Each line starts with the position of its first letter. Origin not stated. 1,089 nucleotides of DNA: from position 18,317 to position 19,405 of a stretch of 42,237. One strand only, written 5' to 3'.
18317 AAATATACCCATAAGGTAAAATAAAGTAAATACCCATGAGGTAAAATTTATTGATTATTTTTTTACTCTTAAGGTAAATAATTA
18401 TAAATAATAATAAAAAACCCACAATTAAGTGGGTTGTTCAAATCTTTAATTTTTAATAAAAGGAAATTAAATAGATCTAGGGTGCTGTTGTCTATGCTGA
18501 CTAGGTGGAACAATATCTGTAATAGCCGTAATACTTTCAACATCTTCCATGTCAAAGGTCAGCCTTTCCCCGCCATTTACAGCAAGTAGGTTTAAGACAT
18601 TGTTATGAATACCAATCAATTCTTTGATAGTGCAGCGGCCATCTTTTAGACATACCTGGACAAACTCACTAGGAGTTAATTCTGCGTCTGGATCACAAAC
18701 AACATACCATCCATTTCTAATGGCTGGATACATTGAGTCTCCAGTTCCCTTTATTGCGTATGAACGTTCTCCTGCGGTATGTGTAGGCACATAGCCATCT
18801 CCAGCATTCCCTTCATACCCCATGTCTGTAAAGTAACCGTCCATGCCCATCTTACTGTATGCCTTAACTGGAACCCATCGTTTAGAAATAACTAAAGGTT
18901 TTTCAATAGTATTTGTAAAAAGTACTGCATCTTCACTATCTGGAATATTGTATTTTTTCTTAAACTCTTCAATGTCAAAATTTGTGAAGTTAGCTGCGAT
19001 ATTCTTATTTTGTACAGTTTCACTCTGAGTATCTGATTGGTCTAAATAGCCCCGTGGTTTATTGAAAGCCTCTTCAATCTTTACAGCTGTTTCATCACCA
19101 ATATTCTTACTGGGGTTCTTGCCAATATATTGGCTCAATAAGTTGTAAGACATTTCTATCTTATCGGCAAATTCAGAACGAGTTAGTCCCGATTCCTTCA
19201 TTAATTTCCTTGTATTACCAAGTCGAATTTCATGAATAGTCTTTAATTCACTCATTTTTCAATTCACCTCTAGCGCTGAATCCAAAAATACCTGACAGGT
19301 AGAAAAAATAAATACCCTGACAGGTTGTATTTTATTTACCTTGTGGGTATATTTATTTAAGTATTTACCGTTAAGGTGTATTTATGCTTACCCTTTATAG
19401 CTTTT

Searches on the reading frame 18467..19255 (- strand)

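Call 58: search_protein_families(library=pfam, proteins=[window:18467-19255:-], max_evalue=0.001)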
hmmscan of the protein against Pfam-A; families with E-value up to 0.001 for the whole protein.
window:18467-19255:- (262 aa): 2 families
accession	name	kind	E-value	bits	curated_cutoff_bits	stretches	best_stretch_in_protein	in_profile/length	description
PF00717.28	Peptidase_S24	-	7.7e-10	38.9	23.3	1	160-228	30-96/116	Peptidase S24-like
PF01381.28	HTH_3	-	5.2e-06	26.8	23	1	16-71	2-55/55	Helix-turn-helix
